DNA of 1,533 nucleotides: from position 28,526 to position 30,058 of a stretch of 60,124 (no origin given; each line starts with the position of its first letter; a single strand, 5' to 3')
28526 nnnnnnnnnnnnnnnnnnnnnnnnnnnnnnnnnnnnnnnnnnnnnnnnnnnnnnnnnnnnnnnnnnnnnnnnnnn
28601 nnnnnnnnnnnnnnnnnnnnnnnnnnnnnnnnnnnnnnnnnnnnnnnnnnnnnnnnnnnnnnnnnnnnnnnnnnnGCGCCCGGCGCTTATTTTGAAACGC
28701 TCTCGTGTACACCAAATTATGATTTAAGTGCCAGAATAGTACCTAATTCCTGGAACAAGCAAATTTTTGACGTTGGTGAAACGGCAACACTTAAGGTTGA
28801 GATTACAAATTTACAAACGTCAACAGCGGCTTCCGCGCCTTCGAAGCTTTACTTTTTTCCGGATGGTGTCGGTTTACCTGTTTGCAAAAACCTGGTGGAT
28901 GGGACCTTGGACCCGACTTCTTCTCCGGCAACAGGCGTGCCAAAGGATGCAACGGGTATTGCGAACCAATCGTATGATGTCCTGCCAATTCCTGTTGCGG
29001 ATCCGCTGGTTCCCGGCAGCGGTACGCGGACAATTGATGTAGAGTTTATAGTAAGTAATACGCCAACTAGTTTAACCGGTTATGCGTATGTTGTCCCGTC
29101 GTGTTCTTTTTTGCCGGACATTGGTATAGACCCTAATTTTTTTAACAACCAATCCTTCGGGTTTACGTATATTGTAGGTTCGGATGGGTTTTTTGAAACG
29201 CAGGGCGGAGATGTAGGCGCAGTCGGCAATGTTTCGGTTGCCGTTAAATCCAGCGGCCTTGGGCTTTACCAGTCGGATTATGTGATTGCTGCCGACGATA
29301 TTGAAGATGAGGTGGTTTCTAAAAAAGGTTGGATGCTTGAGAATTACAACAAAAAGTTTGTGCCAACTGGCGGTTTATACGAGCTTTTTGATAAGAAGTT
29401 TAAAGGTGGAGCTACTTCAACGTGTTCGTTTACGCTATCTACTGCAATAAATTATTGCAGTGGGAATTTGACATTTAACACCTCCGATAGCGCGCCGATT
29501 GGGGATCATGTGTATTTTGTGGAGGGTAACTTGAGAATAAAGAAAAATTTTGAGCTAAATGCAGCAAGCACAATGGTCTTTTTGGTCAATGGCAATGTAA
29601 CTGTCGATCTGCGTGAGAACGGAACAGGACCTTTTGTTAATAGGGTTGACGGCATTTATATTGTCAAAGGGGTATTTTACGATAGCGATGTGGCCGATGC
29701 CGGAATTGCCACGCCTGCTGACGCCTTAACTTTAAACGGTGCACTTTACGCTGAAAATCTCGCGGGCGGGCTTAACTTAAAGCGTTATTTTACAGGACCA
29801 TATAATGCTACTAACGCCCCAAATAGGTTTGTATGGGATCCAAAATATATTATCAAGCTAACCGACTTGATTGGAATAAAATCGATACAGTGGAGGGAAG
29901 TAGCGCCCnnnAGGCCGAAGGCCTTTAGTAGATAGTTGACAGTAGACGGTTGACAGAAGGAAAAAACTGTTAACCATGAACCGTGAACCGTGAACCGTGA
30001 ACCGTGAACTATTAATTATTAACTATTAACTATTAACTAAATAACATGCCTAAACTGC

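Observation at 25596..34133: Tandemly duplicated two-gene cassette: a membrane-anchored helical protein coupled to a secreted giant of about 1100 aa that I cannot assign to a family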

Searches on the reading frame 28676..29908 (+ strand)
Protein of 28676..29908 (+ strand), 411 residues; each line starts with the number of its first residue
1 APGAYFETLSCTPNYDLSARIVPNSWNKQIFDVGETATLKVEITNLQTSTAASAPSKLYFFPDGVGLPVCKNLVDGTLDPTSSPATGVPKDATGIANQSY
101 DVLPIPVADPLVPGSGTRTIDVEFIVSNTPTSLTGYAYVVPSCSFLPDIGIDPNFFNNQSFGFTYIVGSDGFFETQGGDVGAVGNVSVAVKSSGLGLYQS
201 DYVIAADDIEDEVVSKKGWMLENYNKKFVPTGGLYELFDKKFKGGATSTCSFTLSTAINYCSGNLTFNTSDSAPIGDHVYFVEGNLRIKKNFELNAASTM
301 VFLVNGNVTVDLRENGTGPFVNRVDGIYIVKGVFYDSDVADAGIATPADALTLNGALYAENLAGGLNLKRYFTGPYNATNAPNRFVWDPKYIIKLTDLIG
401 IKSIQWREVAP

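Call 25: search_solved_structures(query=A2, max_evalue=10)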
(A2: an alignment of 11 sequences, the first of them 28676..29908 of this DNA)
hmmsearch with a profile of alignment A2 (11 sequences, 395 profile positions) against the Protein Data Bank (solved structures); distinct sequences matched with E-value up to 10: 0.

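Call 34: predict_structure(alignment_id=A2)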
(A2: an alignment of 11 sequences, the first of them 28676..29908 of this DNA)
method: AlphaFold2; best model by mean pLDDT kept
length: 411 residues; sequences in the alignment: 11
mean_pLDDT: 62.9   pTM: 0.55
mean pLDDT of the five models: 62.9, 56.3, 53.8, 53.5, 52.1
residues with pLDDT >= 90: 1; 70-90: 139; 50-70: 199; < 50: 72
segments of 3 or more residues with pLDDT < 50: 1-8, 83-87, 92-99, 146-150, 191-195, 339-345, 361-367, 369-371, 373-379, 399-411
pLDDT, mean of each block of 10 residues (from residue 1): 43 64 63 71 71 64 59 53 49 47 56 75 69 72 53 67 64 59 53 52 62 68 57 70 76 76 83 81 86 81 83 59 80 61 48 70 47 47 58 52 33 28
secondary structure, 60 per line:
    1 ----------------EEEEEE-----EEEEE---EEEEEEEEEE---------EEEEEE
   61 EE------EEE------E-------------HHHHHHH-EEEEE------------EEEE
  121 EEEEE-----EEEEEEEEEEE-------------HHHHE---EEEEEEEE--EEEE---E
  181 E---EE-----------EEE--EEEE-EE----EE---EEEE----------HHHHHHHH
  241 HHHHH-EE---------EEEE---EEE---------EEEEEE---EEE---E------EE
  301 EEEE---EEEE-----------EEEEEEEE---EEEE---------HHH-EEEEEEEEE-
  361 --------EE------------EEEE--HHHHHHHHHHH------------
elements in order: E17-22 E28-32 E36-45 E55-62 E69-71 H92-98 E100-104 E117-125 E131-141 H155-158 E163-170 E173-176 E198-200 E203-206 E219-222 H233-245 E258-261 E265-267 E277-282 E286-288 E299-304 E308-311 E323-330 E334-337 E351-359 E383-386 H389-399

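Call 36: search_protein_representatives(alignment_id=A2)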
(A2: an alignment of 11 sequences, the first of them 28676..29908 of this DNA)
Query: 11 sequences, 395 profile positions. Proteins with E-value up to 0.001 (for the whole library): 2920; up to 1e-10: 1075; up to 1e-30: 124. The best 150 are listed.
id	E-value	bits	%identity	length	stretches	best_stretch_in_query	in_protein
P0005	2.6e-170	583.4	-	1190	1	1-395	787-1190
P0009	1.3e-165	567.9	-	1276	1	1-395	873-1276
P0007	1.3e-143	495.5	-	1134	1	1-395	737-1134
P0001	2.3e-133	461.7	-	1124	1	1-395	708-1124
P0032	3.8e-121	421.5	-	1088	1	1-395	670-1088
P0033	5.0e-100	351.9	-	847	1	15-395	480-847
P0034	2.4e-97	343.1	-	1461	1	1-395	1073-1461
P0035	2.7e-96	339.7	-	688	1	1-395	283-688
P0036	9.5e-95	334.6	-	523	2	143-395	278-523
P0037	3.2e-94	332.8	-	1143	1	7-395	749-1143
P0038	8.4e-92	324.9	-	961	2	143-395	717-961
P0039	1.0e-91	324.6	-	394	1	13-395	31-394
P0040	1.6e-91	323.9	-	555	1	14-395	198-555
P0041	3.8e-91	322.7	-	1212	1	8-395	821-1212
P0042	1.9e-90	320.4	-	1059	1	14-395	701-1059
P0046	8.6e-89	315.0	-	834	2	2-395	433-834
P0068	1.9e-79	284.2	-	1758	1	1-395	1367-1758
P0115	7.4e-65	236.1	-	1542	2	144-395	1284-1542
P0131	1.8e-52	195.4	-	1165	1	30-395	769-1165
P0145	3.0e-34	135.4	-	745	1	14-395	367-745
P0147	2.9e-33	132.1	-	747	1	119-395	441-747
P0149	1.5e-31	126.5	-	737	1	132-395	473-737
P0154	8.3e-30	120.7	-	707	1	148-395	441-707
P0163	1.1e-25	107.1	-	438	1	133-395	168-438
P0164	1.2e-25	107.0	-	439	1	152-395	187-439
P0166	1.2e-24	103.8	-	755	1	152-395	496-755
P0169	7.3e-24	101.2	-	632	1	151-393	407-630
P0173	3.5e-23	98.9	-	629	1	156-395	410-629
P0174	3.7e-23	98.8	-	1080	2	151-316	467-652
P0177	6.6e-23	98.0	-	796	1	145-395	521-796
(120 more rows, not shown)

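Call 38: fold_search(model_id=the predicted structure, library=pdb)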
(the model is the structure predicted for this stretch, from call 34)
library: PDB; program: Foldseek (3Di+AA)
matches with E <= 10: 1821; with E <= 0.001: 11
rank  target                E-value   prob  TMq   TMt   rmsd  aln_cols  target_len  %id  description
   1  6fvi                  1.4e-04  1.00  0.16  0.35  13.3       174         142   11  ASH / PapD-like domain of human CEP192 (PapD-like domain 7) (released 2019-03-20)
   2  8k2h_B                2.4e-04  1.00  0.20  0.15  11.4       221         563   11  Crystal structure of Group 2Oligosaccharide/Monosaccharide-releasing beta-N-acetylhexosaminidase NgaAt from Arabidopsi (released 2024-04-24)
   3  8k2i_B                2.7e-04  1.00  0.20  0.15  14.3       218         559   11  Crystal structure of Group 2 Oligosaccharide/Monosaccharide-releasing beta-N-acetylhexosaminidase NgaAt from Arabidops (released 2024-04-24)
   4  8k2n_D                3.0e-04  1.00  0.19  0.15  16.2       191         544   14  Crystal structure of Group 4 Monosaccharide-releasing beta-N-acetylgalactosaminidase NgaLy from Lacticaseibacillus yic (released 2024-04-24)
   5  8k2n_A                3.3e-04  0.99  0.17  0.14  18.3       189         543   14  Crystal structure of Group 4 Monosaccharide-releasing beta-N-acetylgalactosaminidase NgaLy from Lacticaseibacillus yic (released 2024-04-24)
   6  8k2n_B                4.5e-04  1.00  0.19  0.15  16.3       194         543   12  Crystal structure of Group 4 Monosaccharide-releasing beta-N-acetylgalactosaminidase NgaLy from Lacticaseibacillus yic (released 2024-04-24)
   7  4ole_C                6.1e-04  1.00  0.20  0.54   6.1       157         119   16  Crystal structure of a neighbor of BRCA1 gene 1 (NBR1) from Homo sapiens at 2.52 A resolution (released 2014-02-19)
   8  8k2j                  6.1e-04  0.96  0.17  0.14  18.9       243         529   10  Crystal structure of Group 3 Oligosaccharide/Monosaccharide-releasing beta-N-acetylgalactosaminidase NgaDssm, apo form (released 2024-04-24)
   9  3idu_A                7.9e-04  1.00  0.20  0.60  10.0       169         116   15  Crystal Structure of the CARDB domain of the PF1109 protein in complex with di-metal ions from Pyrococcus furiosus, No (released 2009-08-04)
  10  4ole_B                7.9e-04  1.00  0.19  0.52   5.3       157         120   14  Crystal structure of a neighbor of BRCA1 gene 1 (NBR1) from Homo sapiens at 2.52 A resolution (released 2014-02-19)
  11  8k2h_A                9.8e-04  0.99  0.20  0.15  11.9       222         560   12  Crystal structure of Group 2Oligosaccharide/Monosaccharide-releasing beta-N-acetylhexosaminidase NgaAt from Arabidopsi (released 2024-04-24)
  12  3idu_B                1.1e-03  1.00  0.19  0.59   7.2       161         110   14  Crystal Structure of the CARDB domain of the PF1109 protein in complex with di-metal ions from Pyrococcus furiosus, No (released 2009-08-04)
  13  4ole_A                1.6e-03  1.00  0.18  0.49   6.7       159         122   14  Crystal structure of a neighbor of BRCA1 gene 1 (NBR1) from Homo sapiens at 2.52 A resolution (released 2014-02-19)
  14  3im2                  1.7e-03  1.00  0.19  0.24   7.3       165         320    8  Structure of the C-terminal Sec63 unit of yeast Brr2, P41212 Form (released 2009-08-25)
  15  5fqf_A                2.1e-03  0.97  0.17  0.12  11.5       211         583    9  The details of glycolipid glycan hydrolysis by the structural analysis of a family 123 glycoside hydrolase from Clostr (released 2016-03-30)
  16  2kl6_MODEL_1_A        2.4e-03  1.00  0.19  0.59   6.2       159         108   14  Solution NMR structure of the CARDB domain of PF1109 from Pyrococcus furiosus. Northeast Structural Genomics C (released 2009-08-25)
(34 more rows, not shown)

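Call 39: search_protein_families(library=pfam, proteins=[P0145, P0149, P0154, P0164, P0166, P0173, P0177, P0039, P0163, P0034], max_evalue=0.01)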
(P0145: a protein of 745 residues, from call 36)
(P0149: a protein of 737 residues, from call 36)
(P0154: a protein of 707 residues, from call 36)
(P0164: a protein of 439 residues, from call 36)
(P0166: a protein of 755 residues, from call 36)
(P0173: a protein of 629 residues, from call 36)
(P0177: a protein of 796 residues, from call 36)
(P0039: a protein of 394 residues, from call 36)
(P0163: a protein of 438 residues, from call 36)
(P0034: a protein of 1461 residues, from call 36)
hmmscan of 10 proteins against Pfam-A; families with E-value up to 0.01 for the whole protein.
P0145 (745 aa): 1 family
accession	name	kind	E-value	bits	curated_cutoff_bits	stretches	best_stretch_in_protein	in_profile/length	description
PF07705.17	CARDB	-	0.00054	20.6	22.7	1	366-413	2-49/101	CARDB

P0149 (737 aa): 1 family
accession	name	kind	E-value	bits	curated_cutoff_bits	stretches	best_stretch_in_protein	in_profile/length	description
PF07705.17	CARDB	-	0.00012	22.7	22.7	1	367-481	2-98/101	CARDB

P0154 (707 aa): 2 families
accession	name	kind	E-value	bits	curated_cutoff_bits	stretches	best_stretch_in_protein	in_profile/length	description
PF00092.34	VWA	-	7.1e-20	72.4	23.8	1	80-228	3-143/174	von Willebrand factor type A domain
PF13519.12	VWA_2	-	2.5e-14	54.2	27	1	79-195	1-106/107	von Willebrand factor type A domain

P0164 (439 aa): 0 families

P0166 (755 aa): 2 families
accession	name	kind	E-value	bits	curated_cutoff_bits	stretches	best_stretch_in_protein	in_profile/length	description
PF00092.34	VWA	-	1.4e-12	48.6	23.8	1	70-251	1-145/174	von Willebrand factor type A domain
PF13519.12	VWA_2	-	6.1e-08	33.7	27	1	71-127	1-47/107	von Willebrand factor type A domain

P0173 (629 aa): 0 families

P0177 (796 aa): 2 families
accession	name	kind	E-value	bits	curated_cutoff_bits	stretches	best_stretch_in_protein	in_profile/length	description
PF00092.34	VWA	-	1.9e-08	35.2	23.8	1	182-259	74-143/174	von Willebrand factor type A domain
PF13519.12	VWA_2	-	3.8e-08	34.4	27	1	73-152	1-69/107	von Willebrand factor type A domain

P0039 (394 aa): 1 family
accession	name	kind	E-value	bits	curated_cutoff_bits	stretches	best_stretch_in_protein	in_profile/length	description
PF07705.17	CARDB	-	0.0051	17.4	22.7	0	46-128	16-83/101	CARDB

P0163 (438 aa): 1 family
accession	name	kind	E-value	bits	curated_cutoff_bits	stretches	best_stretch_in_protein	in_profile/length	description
PF10633.15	NPCBM_assoc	-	0.0058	17.2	24.4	0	103-132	22-53/78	NPCBM-associated, NEW3 domain of alpha-galactosidase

P0034 (1461 aa): 2 families
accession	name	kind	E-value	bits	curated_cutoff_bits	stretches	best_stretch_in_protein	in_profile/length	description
PF25788.1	Ig_Rha78A_N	-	7.1e-10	39.5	27.4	0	771-796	69-95/105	Rha78A-like, N-terminal immunoglobulin domain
PF24489.1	Ig_J_second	-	0.00088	19.7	27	0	770-795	62-87/105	Tip attachment protein J second Ig-like domain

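Call 40: find_encoding_contigs(protein=P0154, flank=8000, max_places=2)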
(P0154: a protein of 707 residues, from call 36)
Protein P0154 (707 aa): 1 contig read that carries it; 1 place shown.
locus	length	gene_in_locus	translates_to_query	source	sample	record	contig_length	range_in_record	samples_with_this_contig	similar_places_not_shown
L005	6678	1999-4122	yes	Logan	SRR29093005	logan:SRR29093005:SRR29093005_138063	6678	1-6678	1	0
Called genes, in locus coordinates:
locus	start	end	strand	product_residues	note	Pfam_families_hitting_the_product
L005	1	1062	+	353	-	?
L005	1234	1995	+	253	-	-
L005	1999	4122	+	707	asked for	PF00092:VWA, PF13519:VWA_2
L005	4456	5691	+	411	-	PF02540:NAD_synthase (weak), PF03054:tRNA_Me_trans, PF20259:tRNA_Me_trans_M, PF20258:tRNA_Me_trans_C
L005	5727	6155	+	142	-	-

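Call 41: find_encoding_contigs(protein=P0145, flank=8000, max_places=2)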
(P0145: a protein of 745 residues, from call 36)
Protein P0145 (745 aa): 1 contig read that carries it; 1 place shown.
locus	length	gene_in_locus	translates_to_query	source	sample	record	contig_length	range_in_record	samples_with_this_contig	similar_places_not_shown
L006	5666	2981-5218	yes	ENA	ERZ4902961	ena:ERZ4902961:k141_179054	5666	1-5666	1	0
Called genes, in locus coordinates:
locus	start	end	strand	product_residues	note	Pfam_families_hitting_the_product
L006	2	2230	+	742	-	?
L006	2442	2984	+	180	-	-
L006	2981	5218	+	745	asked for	-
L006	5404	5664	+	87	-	?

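Call 56: find_related_loci(query=A2, collection=genome_contigs, flank=6000)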
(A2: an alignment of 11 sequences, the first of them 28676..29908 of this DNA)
Query A2 (411 aa) in genome_contigs; peptide patterns used: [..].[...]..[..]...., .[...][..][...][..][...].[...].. (x = any residue, [..] = any of these).
93 stretches matched a pattern; 19 encode a relative of the query (tblastn E <= 1e-3); 18 distinct loci.
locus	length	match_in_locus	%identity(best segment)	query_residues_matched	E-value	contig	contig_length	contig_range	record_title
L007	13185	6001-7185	44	2-411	6e-91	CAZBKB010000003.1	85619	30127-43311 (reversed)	MAG TPA_asm: uncultured Gammaproteobacteria bacterium isolate SRP050083_co1_19 genome assembly, contig: NODE_48_length_8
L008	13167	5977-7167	40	2-411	9e-76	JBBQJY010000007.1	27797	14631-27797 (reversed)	MAG: Candidatus Curtissbacteria bacterium isolate Co_metawrap_659 Cmw_659_k141_5270885_length_27797_cov_8.0000, whole ge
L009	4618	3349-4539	36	3-411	6e-68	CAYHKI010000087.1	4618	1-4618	MAG TPA_asm: uncultured Gammaproteobacteria bacterium isolate ERP119705_co13_618 genome assembly, contig: NODE_23836_len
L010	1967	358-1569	31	2-411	1e-52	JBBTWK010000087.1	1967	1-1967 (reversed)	MAG: Patescibacteria group bacterium isolate H41-bin145_1 H41_bin145_1_000000000087, whole genome shotgun sequence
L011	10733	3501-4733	31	2-411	1e-41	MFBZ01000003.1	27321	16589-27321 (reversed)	MAG: Candidatus Curtissbacteria bacterium RIFCSPLOWO2_12_FULL_41_16 rifcsplowo2_12_scaffold_1648, whole genome shotgun s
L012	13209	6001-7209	31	2-411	8e-38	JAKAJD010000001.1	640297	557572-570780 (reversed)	MAG: bacterium isolate WY3.bin73 NODE_5_length_640297_cov_3.520291, whole genome shotgun sequence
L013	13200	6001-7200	30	2-411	3e-41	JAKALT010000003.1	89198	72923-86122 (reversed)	MAG: bacterium isolate WY5.bin133 NODE_381_length_89198_cov_2.049298, whole genome shotgun sequence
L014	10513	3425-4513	34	16-411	1e-53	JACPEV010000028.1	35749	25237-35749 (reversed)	MAG: Candidatus Curtissbacteria bacterium isolate NC_groundwater_344_Ag_B-0.1um_41_20 GD18-4_B1_scaffold_1953530, whole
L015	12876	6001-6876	32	138-411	7e-30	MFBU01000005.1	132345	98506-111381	MAG: Candidatus Curtissbacteria bacterium RIFCSPLOWO2_02_41_11 rifcsplowo2_02_sub10_scaffold_12, whole genome shotgun se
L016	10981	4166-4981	30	137-411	5e-29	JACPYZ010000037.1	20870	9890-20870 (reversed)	MAG: Candidatus Curtissbacteria bacterium isolate NC_groundwater_876_Pr1_S2p5_40_11 Montesol18_S2p5_coassembly_scaffold_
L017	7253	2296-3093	28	157-411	5e-18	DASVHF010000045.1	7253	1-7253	MAG TPA_asm: Candidatus Nanoarchaeia archaeon isolate SMAG_U2959 k141_334923, whole genome shotgun sequence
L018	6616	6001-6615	32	15-226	6e-12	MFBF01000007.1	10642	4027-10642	MAG: Candidatus Curtissbacteria bacterium RIFCSPHIGHO2_02_FULL_42_15 rifcsphigho2_02_scaffold_13207, whole genome shotgu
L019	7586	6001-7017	26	98-411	3e-11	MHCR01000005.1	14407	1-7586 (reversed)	MAG: Candidatus Woykebacteria bacterium RBG_16_39_9b RBG_16_scaffold_15613, whole genome shotgun sequence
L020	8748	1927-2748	29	153-411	2e-24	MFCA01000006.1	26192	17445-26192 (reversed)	MAG: Candidatus Curtissbacteria bacterium RIFOXYA1_FULL_41_14 rifoxya1_full_scaffold_1710, whole genome shotgun sequence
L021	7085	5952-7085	34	15-224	4e-11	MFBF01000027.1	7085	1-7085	MAG: Candidatus Curtissbacteria bacterium RIFCSPHIGHO2_02_FULL_42_15 rifcsphigho2_02_scaffold_25552, whole genome shotgu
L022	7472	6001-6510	25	200-337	3e-5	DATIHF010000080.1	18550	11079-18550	MAG TPA_asm: Candidatus Saccharimonadales bacterium isolate SMAG_U15631 k141_779840, whole genome shotgun sequence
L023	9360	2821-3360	23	235-411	3e-5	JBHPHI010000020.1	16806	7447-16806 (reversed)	Patescibacteria group bacterium isolate SAG AM-311-P01 NODE_20_length_16806_cov_31.365292, whole genome shotgun sequence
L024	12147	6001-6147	35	363-411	4e-5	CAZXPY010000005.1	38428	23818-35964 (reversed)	MAG TPA_asm: uncultured Gammaproteobacteria bacterium isolate binchicken_co134_1330 genome assembly, contig: NODE_2203_l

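Call 60: search_protein_families(library=pfam, proteins=[L008:2885-3853:+, L014:1712-2584:+, L009:860-1384:+, L017:284-868:+, L005:1228-1992:+, L015:2246-2944:+, L023:1026-1694:+, L024:2199-2843:+, L022:3205-3696:+], max_evalue=0.05)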
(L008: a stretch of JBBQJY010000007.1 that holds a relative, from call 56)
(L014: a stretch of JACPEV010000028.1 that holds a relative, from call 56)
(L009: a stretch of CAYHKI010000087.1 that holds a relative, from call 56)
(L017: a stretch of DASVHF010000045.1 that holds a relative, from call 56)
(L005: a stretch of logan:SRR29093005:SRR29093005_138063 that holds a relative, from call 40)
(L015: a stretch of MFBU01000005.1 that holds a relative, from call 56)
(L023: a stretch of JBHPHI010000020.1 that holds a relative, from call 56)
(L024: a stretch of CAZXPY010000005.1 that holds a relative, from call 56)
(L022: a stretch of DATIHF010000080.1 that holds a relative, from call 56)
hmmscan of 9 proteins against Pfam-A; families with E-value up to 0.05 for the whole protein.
L008:2885-3853:+ (323 aa): 5 families
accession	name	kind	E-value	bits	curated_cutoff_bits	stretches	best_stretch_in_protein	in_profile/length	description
PF13623.11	SurA_N_2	-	6.6e-08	33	28.5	1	25-127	13-123/145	SurA-like N-terminal domain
PF13616.12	Rotamase_3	-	9.8e-08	33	22.5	1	198-292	29-113/116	PPIC-type PPIASE domain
PF00639.27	Rotamase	-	1.5e-07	32.8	21.7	1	197-292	10-96/97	PPIC-type PPIASE domain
PF13624.11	SurA_N_3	-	2.1e-07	31.3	27.2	1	24-130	12-124/162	SurA-like N-terminal domain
PF13145.12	Rotamase_2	-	0.00087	20.5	27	1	197-295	26-109/121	PPIC-type PPIASE domain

L014:1712-2584:+ (291 aa): 0 families

L009:860-1384:+ (175 aa): 0 families

L017:284-868:+ (195 aa): 5 families
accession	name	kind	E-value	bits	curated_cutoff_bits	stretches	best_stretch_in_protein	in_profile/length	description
PF22954.2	DUF7027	-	0.004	17.5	27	1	14-81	2-65/100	Domain of unknown function (DUF7027)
PF13567.11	DUF4131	-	0.0048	17.1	31.6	1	13-100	3-76/165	Domain of unknown function (DUF4131)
PF13687.11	DUF4153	-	0.018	14.6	27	1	13-92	92-169/373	Domain of unknown function (DUF4153)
PF25184.1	YxzE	-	0.033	15.7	40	0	55-84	4-33/65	YxzE-like putative bacteriocin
PF03631.20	Virul_fac_BrkB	-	0.034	14.2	33.7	1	8-79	111-186/259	Virulence factor BrkB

L005:1228-1992:+ (255 aa): 5 families
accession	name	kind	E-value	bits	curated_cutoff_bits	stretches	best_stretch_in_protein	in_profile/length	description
PF13786.12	DUF4179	-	0.002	18.9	30.1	0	16-76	10-69/94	Domain of unknown function (DUF4179)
PF00581.25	Rhodanese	-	0.0098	16.8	22.2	1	158-243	15-100/102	Rhodanese-like domain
PF20403.5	DUF6693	-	0.021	15.4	31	0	74-122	44-91/104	Family of unknown function (DUF6693)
PF09716.15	ETRAMP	-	0.032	14.7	29.1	0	18-117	8-75/81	Malarial early transcribed membrane protein (ETRAMP)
PF05434.16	Tmemb_9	-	0.032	14.5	28.6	0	15-85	56-127/145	TMEM9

L015:2246-2944:+ (233 aa): 0 families

L023:1026-1694:+ (223 aa): 0 families

L024:2199-2843:+ (215 aa): 0 families

L022:3205-3696:+ (164 aa): 0 families

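Call 69: search_protein_families(library=pfam, proteins=[P0164, P0173, P0039, P0131, P0147], max_evalue=10)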
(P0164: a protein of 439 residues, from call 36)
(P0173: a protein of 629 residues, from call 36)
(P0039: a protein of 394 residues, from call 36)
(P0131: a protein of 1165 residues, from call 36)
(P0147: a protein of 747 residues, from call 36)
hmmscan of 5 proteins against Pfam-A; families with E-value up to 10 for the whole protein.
P0164 (439 aa): 0 families

P0173 (629 aa): 0 families

P0039 (394 aa): 1 family
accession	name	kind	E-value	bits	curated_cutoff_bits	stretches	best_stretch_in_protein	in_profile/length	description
PF07705.17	CARDB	-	0.0051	17.4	22.7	1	46-128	16-83/101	CARDB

P0131 (1165 aa): 2 families
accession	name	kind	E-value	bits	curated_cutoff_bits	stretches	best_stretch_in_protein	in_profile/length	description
PF00404.24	Dockerin_1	-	3e-07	31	22.9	1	307-368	2-56/57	Dockerin type I domain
PF00041.27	fn3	-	0.037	14.7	25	1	394-474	14-77/84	Fibronectin type III domain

P0147 (747 aa): 2 families
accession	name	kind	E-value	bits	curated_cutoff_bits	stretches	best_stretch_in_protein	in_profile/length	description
PF13363.11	BetaGal_dom3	-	0.12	12.4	27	1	66-115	24-70/75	Beta-galactosidase, domain 3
PF06586.17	TraK_N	-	0.28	12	24.8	1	68-108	55-95/100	TraK N-terminal domain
